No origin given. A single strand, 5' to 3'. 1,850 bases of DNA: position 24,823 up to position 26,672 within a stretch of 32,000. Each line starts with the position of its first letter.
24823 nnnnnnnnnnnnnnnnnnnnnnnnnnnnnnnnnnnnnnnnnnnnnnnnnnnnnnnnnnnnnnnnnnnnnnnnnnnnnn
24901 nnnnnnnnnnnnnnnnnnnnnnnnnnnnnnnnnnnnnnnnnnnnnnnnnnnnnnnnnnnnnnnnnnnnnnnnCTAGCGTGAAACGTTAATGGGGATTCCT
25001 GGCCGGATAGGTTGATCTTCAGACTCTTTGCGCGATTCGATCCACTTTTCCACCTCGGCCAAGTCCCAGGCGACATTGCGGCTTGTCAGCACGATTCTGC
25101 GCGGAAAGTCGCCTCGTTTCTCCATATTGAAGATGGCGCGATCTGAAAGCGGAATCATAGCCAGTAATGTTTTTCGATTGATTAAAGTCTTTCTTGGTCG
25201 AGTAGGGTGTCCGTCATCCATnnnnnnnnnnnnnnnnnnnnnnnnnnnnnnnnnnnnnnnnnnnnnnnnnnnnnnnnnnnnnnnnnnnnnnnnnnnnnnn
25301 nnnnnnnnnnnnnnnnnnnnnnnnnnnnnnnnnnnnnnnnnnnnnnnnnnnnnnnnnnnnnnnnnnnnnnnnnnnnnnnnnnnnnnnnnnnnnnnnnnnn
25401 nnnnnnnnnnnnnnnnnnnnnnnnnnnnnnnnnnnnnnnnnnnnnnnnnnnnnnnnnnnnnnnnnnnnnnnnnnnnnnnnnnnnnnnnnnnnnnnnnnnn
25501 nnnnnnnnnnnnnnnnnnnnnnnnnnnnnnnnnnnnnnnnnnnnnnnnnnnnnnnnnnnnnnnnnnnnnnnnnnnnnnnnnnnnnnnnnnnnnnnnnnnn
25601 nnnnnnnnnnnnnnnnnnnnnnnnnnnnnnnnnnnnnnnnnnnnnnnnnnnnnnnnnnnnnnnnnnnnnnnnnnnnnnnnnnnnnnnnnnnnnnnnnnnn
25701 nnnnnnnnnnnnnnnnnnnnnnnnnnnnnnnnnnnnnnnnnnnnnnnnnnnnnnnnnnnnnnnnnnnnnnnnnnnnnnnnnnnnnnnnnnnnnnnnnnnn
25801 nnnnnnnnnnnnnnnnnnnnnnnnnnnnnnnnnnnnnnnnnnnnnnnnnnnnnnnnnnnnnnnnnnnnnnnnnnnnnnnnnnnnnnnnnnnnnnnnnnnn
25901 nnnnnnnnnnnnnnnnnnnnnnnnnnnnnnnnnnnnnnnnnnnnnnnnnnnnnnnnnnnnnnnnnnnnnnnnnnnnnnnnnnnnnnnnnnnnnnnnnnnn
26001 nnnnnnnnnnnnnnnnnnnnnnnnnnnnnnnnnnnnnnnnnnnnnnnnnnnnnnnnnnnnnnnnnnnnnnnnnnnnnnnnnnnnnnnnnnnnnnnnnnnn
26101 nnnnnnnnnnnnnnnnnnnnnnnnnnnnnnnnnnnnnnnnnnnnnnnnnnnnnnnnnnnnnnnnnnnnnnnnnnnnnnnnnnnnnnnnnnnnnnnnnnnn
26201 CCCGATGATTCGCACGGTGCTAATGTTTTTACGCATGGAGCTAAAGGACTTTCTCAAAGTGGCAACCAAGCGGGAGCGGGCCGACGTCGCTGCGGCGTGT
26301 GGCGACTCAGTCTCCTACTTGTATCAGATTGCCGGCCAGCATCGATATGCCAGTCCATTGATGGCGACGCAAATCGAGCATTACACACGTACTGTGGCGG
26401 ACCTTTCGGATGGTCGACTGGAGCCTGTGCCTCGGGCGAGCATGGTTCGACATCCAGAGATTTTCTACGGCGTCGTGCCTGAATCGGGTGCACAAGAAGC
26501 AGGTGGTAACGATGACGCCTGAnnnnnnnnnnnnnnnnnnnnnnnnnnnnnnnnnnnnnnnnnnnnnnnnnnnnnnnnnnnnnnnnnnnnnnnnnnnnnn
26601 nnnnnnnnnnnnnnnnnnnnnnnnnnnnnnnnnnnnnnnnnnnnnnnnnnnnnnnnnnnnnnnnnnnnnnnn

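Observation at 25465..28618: Lambda-like, probably SOS-cleavable switch wired directly to a ParB-like/DUF2857 (BisD/BisC-like) pair: a control layout I do not recognise as described for this ICE family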

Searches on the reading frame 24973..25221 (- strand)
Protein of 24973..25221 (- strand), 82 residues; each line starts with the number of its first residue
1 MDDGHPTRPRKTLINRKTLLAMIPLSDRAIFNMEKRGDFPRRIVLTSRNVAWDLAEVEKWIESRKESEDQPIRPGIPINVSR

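Call 3: search_protein_families(library=pfam, proteins=[window:24973-25221:-], max_evalue=0.01)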
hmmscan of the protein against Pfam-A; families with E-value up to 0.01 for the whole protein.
window:24973-25221:- (82 aa): 1 family
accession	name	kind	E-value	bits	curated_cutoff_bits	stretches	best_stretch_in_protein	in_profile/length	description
PF05930.18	Phage_AlpA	-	3.4e-11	43.3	21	1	15-61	5-51/51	Prophage CP4-57 regulatory protein (AlpA)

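Call 4: search_protein_families(library=ncbifam, proteins=[window:24973-25221:-], max_evalue=0.01)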
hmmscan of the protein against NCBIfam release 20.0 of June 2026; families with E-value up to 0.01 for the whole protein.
window:24973-25221:- (82 aa): 0 families

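Call 55: search_protein_families(library=phrogs, proteins=[window:24973-25221:-], max_evalue=0.01)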
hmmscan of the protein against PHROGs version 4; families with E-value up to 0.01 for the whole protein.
window:24973-25221:- (82 aa): 5 families
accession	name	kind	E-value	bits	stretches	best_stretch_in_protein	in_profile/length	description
phrog_2790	-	integration and excision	6.3e-10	39.9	1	13-69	28-84/100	excisionase and transcriptional regulator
phrog_66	-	integration and excision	2.2e-09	38.5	1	9-80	89-159/412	excisionase and transcriptional regulator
phrog_597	-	DNA, RNA and nucleotide metabolism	5.5e-05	24.2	1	6-68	105-168/200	DNA binding protein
phrog_6355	-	unknown function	0.0027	18.8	1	38-75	44-83/90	-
phrog_57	-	head and packaging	0.0042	18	1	10-70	9-68/199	terminase small subunit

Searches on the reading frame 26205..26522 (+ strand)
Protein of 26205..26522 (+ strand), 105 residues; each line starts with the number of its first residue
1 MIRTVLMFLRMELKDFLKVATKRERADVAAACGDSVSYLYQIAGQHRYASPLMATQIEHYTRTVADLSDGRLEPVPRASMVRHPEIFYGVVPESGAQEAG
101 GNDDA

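Call 3: search_protein_families(library=pfam, proteins=[window:26205-26522:+], max_evalue=0.01)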
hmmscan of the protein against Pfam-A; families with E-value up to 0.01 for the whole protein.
window:26205-26522:+ (105 aa): 0 families

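Call 4: search_protein_families(library=ncbifam, proteins=[window:26205-26522:+], max_evalue=0.01)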
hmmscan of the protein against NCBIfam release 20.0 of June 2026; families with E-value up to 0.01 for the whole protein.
window:26205-26522:+ (105 aa): 0 families

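Call 55: search_protein_families(library=phrogs, proteins=[window:26235-26522:+], max_evalue=0.01)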
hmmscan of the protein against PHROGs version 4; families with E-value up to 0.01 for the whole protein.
window:26235-26522:+ (95 aa): 2 families
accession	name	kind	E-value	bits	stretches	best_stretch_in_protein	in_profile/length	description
phrog_10248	-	unknown function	6.5e-07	31.2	1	2-62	5-64/103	-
phrog_35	-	transcription regulation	0.0032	18.5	1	1-48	76-121/181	transcriptional repressor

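Call 74: search_solved_structures(query=A4, max_evalue=10, show_alignments=2)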
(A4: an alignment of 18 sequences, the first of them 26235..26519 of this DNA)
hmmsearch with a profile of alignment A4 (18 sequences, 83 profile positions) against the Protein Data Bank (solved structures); distinct sequences matched with E-value up to 10: 5.
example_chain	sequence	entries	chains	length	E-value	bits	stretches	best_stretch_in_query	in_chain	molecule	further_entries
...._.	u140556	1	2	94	0.094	16.1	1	1-54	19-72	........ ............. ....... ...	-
8c7k_A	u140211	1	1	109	0.13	15.6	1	1-54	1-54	Phage antirepressor protein Cro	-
4ae2_A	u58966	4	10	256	0.36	14.2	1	5-44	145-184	COLLAGEN ALPHA-1(III) CHAIN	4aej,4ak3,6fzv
6fzw_A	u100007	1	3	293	0.46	13.9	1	5-44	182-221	Collagen alpha-1(III) chain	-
4rmo_A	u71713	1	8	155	0.9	12.9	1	29-55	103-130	CptN Toxin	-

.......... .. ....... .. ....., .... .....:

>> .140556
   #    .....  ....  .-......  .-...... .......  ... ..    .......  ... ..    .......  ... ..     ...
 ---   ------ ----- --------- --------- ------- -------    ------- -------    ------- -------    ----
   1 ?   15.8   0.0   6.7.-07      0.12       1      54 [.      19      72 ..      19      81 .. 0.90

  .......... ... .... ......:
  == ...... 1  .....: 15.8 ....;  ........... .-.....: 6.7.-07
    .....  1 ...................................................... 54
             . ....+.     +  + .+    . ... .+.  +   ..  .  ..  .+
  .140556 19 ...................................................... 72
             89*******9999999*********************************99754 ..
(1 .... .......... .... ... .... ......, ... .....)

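Call 75: search_protein_families(library=pfam, alignment_id=A4, max_evalue=1)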
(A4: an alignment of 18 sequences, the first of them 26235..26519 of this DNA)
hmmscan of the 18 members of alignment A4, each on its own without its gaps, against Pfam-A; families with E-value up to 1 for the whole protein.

A. member 1, window:26235-26519:+ (95 aa): 1 family
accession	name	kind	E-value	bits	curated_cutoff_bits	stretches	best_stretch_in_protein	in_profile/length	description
PF25326.1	ARM_SRB8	-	0.011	15.7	27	1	3-53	102-152/193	SRB8 ARM-like domain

B. families by the number of members that match (of 18 scanned): 11 families
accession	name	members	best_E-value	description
PF25326.1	ARM_SRB8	5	0.0012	SRB8 ARM-like domain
PF00631.27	G-gamma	4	0.18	GGL domain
PF01410.23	COLFI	3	0.079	Fibrillar collagen C-terminal domain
PF18312.6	ScsC_N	2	0.033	Copper resistance protein ScsC N-terminal domain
PF01037.27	AsnC_trans_reg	1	0.029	Lrp/AsnC ligand binding domain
PF02005.22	TRM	1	0.05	N2,N2-dimethylguanosine tRNA methyltransferase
PF11811.13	DUF3331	1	0.07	Domain of unknown function (DUF3331)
PF04380.18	BMFP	1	0.084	Membrane fusogenic activity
PF10756.15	bPH_6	1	0.094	Bacterial PH domain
PF25377.1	DUF7886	1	0.22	Domain of unknown function (DUF7886)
PF04864.19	Alliinase_C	1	0.31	Allinase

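Call 77: find_homologous_proteins(query=window:26235-26519:+, max_evalue=0.001)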
Query window:26235-26519:+ (95 aa): 262 proteins with E <= 0.001 among 263 candidates; the best 120 are listed.
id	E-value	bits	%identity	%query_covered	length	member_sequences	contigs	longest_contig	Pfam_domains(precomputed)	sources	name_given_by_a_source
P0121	4.1e-52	192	95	99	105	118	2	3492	-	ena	-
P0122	8.8e-52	190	94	99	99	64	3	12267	-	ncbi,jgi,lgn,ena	-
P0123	1.8e-49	183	89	99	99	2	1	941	-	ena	-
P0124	4.5e-47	175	88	99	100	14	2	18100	-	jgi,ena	jgi:hypothetical protein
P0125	2.2e-46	173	88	100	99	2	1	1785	-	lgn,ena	-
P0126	3.2e-45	170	85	99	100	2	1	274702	-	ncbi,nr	ncbi:MAG: hypothetical protein GYB33_08130 [Gammaproteobacteria bacterium]|nr:hypothetical protein [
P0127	5.7e-44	166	85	99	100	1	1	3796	-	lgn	-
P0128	9.6e-44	165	82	98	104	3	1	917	-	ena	-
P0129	2.1e-43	164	83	99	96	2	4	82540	-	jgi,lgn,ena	jgi:hypothetical protein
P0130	4.4e-43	163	82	100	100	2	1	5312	-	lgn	-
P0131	1.3e-42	161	84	98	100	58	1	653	-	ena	-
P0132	2.9e-42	160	96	87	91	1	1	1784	-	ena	-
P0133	3.6e-42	160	82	99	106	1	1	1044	-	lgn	-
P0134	3.6e-40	153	80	99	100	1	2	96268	-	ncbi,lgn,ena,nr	ncbi:MAG: hypothetical protein GKR95_25140 [Gammaproteobacteria bacterium]|nr:hypothetical protein [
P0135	3.8e-40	153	82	98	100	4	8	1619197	-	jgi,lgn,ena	-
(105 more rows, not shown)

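Call 87: predict_structure(alignment_id=A5)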
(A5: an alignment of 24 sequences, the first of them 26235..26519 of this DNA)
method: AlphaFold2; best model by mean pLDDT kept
length: 95 residues; sequences in the alignment: 24
mean_pLDDT: 74.0   pTM: 0.60
mean pLDDT of the five models: 74.0, 73.7, 73.0, 72.9, 72.8
residues with pLDDT >= 90: 0; 70-90: 64; 50-70: 19; < 50: 12
segments of 3 or more residues with pLDDT < 50: 84-95
pLDDT, mean of each block of 10 residues (from residue 1): 82 86 68 63 85 85 85 84 48 37
secondary structure, 60 per line:
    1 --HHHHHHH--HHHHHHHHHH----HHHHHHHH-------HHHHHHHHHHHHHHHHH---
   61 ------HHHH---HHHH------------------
elements in order: H3-9 H12-21 H26-33 H41-57 H67-70 H74-77

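Call 90: fold_search(model_id=the predicted structure, library=pdb)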
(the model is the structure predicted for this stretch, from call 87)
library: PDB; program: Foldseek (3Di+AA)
matches with E <= 10: 4; with E <= 0.001: 0
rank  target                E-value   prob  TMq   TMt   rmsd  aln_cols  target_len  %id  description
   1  8c7k_MODEL_1_A        4.6e-01  0.84  0.45  0.41   4.2        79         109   26  YdaS from E. coli O157:H7 cryptic prophage CP-933P (released 2023-01-25)
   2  7s6b_E                7.6e+00  0.03  0.25  0.27  11.1        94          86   18  Crystal structure of modular polyketide synthase apo-Lsd14 from the Lasalocid biosynthesis pathway, trapped in the tra (released 2021-11-03)
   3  4d87_A                8.5e+00  0.01  0.21  0.10  11.4        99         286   12  Crystal Structure of Tyrosinase from Bacillus megaterium in complex with SDS (released 2012-06-20)
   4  6on0_B                9.6e+00  0.07  0.32  0.43   5.0        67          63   16  STRUCTURE OF N15 CRO COMPLEXED WITH CONSENSUS OPERATOR DNA (released 2019-05-15)

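Call 96: search_dna_similar(query=window:26235-26519:+, collection=plasmids, mode=protein, max_rows=15, max_evalue=0.01)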
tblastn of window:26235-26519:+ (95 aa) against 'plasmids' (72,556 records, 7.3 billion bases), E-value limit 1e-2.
No match.

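Call 97: search_dna_similar(query=window:26235-26519:+, collection=phages, mode=protein, max_rows=15, max_evalue=0.01)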
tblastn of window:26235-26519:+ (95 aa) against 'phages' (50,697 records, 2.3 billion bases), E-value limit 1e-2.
No match.
